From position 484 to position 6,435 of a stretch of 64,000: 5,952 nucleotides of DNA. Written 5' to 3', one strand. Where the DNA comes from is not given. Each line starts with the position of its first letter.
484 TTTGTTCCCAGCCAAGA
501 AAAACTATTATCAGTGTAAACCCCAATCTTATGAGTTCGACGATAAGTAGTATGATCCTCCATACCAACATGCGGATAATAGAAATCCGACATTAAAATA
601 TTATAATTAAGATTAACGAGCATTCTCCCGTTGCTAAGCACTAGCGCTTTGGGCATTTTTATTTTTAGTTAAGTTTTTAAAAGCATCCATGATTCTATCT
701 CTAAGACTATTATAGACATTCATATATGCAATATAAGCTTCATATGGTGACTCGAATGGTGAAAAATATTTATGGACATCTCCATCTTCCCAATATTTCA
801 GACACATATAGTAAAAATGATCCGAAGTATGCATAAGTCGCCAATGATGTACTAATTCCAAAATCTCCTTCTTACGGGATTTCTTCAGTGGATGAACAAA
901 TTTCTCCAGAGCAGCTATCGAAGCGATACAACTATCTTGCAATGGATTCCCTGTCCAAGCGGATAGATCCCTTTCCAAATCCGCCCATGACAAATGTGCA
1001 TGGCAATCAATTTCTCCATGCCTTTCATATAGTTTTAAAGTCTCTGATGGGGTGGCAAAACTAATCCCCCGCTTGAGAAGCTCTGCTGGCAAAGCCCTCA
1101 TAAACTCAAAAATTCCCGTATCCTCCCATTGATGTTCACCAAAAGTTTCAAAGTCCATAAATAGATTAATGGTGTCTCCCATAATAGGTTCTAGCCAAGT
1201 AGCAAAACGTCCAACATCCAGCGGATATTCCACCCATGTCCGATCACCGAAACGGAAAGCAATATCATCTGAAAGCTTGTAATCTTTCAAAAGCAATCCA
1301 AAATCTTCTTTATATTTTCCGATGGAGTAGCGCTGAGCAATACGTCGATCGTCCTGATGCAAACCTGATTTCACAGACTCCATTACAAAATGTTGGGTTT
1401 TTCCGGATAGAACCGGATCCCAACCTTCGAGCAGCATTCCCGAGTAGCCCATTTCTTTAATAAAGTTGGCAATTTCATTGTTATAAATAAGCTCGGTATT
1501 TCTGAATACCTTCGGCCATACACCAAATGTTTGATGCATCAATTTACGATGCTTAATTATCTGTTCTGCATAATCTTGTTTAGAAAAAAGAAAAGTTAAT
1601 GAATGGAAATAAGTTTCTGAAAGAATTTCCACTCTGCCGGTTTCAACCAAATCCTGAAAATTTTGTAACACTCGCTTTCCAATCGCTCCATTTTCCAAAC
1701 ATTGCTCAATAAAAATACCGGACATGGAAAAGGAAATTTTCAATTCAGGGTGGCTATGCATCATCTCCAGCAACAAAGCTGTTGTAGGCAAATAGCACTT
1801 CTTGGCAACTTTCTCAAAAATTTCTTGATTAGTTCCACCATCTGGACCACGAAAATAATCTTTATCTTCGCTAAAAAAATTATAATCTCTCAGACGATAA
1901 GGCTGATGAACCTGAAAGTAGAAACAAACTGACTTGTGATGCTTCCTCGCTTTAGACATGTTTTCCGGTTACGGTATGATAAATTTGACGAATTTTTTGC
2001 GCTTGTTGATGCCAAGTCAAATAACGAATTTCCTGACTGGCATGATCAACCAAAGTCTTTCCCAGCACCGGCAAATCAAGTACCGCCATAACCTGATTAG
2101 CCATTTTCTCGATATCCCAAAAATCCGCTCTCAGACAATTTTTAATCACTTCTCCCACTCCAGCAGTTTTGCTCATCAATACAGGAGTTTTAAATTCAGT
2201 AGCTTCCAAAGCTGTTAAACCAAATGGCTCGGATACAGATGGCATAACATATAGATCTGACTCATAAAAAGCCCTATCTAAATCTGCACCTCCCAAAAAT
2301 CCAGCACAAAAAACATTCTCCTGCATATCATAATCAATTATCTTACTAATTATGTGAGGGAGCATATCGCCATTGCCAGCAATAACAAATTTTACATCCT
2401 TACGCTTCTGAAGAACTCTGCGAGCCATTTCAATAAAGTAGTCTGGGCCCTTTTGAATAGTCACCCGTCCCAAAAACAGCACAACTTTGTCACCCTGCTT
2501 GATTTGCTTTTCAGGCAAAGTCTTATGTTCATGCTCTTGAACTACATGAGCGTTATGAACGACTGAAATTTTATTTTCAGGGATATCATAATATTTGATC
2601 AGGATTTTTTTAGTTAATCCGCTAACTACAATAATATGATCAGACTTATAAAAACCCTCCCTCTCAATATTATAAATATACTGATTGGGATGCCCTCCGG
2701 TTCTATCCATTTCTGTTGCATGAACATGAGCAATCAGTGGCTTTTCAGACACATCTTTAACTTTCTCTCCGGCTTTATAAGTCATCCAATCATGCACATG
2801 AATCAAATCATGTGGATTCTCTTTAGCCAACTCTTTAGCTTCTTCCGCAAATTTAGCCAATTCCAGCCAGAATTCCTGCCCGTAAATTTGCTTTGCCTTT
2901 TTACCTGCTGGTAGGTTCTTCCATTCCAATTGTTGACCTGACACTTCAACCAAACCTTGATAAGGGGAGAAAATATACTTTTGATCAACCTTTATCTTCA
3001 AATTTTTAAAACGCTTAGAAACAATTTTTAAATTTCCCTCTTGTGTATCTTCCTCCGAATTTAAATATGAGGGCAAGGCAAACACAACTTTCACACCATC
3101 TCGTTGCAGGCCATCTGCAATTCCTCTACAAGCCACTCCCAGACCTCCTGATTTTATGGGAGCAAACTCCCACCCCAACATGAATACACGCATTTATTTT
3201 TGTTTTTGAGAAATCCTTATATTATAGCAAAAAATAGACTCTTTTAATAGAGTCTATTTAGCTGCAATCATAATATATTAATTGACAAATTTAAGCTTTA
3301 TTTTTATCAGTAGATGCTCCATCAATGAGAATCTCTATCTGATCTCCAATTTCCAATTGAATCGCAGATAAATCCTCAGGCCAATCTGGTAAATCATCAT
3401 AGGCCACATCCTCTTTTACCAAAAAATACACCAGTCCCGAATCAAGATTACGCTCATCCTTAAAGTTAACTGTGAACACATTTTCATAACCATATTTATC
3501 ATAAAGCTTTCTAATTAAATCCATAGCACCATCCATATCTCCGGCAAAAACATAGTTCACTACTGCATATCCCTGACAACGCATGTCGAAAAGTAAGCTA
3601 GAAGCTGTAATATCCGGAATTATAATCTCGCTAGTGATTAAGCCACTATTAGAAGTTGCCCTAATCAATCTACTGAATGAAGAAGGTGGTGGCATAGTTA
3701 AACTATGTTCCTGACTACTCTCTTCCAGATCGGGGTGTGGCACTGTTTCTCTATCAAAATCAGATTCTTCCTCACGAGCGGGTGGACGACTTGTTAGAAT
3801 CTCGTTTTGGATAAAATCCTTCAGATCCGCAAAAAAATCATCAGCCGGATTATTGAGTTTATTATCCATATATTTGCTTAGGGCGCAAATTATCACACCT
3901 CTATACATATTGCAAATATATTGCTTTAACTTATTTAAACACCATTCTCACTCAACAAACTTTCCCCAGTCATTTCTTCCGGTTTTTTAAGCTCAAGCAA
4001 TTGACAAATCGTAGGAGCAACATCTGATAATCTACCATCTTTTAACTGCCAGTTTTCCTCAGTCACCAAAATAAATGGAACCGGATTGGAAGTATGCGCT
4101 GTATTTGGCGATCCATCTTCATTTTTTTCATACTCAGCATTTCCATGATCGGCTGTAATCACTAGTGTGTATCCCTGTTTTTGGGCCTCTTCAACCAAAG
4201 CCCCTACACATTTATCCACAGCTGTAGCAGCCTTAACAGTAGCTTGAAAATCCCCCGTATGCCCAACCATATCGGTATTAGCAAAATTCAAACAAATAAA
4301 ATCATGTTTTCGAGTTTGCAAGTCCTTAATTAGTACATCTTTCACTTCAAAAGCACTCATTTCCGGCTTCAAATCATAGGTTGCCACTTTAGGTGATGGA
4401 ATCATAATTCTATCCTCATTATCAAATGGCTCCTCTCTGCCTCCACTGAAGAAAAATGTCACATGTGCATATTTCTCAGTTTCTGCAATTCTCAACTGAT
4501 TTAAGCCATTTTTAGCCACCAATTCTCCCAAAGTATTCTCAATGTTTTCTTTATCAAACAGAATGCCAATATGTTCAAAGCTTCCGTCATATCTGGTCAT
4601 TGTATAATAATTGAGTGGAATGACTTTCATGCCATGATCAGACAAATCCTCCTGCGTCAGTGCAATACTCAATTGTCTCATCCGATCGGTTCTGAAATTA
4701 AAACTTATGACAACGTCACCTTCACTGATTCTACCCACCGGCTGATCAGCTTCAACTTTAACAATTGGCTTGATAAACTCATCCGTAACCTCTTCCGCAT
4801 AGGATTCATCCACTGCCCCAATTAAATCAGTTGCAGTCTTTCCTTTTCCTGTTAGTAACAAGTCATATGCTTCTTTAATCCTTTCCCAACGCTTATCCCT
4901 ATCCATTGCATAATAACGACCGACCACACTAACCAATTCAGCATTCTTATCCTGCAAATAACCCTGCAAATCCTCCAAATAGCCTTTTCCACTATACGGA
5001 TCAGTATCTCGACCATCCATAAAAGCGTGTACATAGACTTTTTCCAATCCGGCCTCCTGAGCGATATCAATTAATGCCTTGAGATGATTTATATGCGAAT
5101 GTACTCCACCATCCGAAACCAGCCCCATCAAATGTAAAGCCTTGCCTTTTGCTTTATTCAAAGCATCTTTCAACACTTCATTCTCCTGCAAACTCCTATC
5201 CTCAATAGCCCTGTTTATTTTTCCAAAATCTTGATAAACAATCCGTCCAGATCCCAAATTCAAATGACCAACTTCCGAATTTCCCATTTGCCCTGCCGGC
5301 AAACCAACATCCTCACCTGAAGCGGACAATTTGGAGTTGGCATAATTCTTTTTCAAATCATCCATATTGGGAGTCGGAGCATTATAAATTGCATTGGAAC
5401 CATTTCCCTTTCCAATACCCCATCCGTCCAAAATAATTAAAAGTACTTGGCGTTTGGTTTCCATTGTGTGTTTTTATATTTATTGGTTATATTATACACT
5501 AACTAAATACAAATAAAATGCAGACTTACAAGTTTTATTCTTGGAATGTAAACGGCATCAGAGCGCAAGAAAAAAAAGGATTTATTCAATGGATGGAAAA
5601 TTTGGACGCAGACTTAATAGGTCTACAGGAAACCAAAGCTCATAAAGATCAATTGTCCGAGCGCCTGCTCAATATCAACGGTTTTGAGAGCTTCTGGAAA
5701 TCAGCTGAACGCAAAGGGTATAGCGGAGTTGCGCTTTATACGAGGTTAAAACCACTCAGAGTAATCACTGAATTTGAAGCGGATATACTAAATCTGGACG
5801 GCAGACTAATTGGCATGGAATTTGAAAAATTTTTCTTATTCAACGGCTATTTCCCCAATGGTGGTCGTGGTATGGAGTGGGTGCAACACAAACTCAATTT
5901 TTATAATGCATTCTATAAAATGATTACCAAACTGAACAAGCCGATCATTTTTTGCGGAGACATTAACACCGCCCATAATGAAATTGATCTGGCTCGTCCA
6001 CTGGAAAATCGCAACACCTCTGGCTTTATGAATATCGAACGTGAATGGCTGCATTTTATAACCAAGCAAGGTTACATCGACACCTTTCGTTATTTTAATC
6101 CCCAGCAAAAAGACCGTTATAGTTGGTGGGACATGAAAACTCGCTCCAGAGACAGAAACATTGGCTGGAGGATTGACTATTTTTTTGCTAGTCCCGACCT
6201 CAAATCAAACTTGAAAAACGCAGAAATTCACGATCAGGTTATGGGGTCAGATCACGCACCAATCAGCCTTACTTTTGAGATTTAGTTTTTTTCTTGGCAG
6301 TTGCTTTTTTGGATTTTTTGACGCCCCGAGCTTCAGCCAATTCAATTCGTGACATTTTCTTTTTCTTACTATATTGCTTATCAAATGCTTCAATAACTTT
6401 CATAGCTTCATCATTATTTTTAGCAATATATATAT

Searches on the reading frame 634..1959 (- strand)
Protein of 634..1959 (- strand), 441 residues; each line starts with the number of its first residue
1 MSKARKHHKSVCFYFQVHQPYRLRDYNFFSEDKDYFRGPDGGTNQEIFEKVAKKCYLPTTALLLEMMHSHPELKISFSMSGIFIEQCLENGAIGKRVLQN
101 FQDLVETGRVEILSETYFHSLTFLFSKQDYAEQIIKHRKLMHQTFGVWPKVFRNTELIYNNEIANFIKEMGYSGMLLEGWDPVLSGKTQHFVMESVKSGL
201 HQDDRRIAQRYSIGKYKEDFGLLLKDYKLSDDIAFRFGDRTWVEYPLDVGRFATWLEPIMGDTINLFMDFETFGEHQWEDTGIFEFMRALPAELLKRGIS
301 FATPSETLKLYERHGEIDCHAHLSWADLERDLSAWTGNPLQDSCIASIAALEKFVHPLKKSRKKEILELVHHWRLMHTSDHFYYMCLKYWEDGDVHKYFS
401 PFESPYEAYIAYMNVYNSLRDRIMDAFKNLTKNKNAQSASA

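Call 8: search_protein_families(library=pfam, proteins=[window:634-1959:-], max_evalue=0.001)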
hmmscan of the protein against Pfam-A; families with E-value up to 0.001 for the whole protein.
window:634-1959:- (441 aa): 2 families
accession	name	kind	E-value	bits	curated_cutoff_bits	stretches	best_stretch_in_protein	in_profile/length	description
PF03065.20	Glyco_hydro_57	-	2.4e-66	224.5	21.2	1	13-317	2-288/291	Glycosyl hydrolase family 57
PF01522.26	Polysacc_deac_1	-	3.2e-05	24.3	23.1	1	98-173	48-122/124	Polysaccharide deacetylase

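Call 30: find_encoding_contigs(protein=window:634-1959:-, flank=10000, max_places=2)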
Protein window:634-1959:- (441 aa): no gene with exactly this product is on record in the collection.

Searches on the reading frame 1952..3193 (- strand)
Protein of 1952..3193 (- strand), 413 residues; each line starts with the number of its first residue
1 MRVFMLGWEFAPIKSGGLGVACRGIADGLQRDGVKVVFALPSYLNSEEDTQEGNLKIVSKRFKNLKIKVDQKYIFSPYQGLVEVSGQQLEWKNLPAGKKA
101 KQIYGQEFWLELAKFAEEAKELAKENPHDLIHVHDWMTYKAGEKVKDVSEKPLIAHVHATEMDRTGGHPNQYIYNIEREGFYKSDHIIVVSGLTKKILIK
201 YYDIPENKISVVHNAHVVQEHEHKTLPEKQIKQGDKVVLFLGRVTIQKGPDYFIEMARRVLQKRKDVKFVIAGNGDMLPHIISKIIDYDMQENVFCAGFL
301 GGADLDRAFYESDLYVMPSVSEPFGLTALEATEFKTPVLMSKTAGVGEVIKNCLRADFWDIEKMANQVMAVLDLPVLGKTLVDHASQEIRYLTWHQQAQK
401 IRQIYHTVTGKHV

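Call 8: search_protein_families(library=pfam, proteins=[window:1952-3193:-], max_evalue=0.001)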
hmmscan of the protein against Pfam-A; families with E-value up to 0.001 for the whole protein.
window:1952-3193:- (413 aa): 6 families
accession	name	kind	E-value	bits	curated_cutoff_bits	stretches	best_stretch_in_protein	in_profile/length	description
PF00534.26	Glycos_transf_1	-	9.6e-29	100.5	26.4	1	228-353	8-134/172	Glycosyl transferases group 1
PF13692.12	Glyco_trans_1_4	-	8.8e-24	84.8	27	1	236-372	2-140/142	Glycosyl transferases group 1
PF13439.12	Glyco_transf_4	-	5.9e-18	65.9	28.5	1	16-215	2-165/170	Glycosyltransferase Family 4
PF08323.17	Glyco_transf_5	-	9.8e-17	61.9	22.7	1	2-180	1-206/239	Starch synthase catalytic domain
PF20706.3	GT4-conflict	-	4.3e-16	59.3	26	1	125-357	79-327/385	Family 4 Glycosyltransferase in conflict systems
PF13579.12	Glyco_trans_4_4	-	1.6e-10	42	29.7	1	16-214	1-157/158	Glycosyl transferase 4-like domain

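Call 82: find_encoding_contigs(protein=window:1952-3193:-, flank=10000, max_places=1)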
Protein window:1952-3193:- (413 aa): no gene with exactly this product is on record in the collection.

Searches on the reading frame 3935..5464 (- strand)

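Call 8: search_protein_families(library=pfam, proteins=[window:3935-5464:-], max_evalue=0.001)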
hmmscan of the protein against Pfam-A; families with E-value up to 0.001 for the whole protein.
window:3935-5464:- (509 aa): 4 families
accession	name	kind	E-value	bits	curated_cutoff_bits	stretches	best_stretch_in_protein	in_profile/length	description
PF01676.23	Metalloenzyme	-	9e-85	284.6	24.3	1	6-494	2-252/252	Metalloenzyme superfamily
PF06415.18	iPGM_N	-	7.9e-81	271.1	27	1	83-293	1-216/217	BPG-independent PGAM N-terminus (iPGM_N)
PF01663.27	Phosphodiest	-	8.1e-09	36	23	1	381-446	151-225/342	Type I phosphodiesterase / nucleotide pyrophosphatase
PF00884.28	Sulfatase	-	4.9e-05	23.2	25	0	407-490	204-299/301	Sulfatase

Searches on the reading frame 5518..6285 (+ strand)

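Call 8: search_protein_families(library=pfam, proteins=[window:5518-6285:+], max_evalue=0.001)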
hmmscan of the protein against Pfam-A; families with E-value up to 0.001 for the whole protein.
window:5518-6285:+ (255 aa): 2 families
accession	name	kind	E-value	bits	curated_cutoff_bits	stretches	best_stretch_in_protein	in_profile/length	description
PF03372.29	Exo_endo_phos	-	7.3e-28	98.2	24.5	1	8-246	2-225/225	Endonuclease/Exonuclease/phosphatase family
PF14529.12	Exo_endo_phos_2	-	4.9e-06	26.8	27.4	1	109-249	5-116/117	Endonuclease-reverse transcriptase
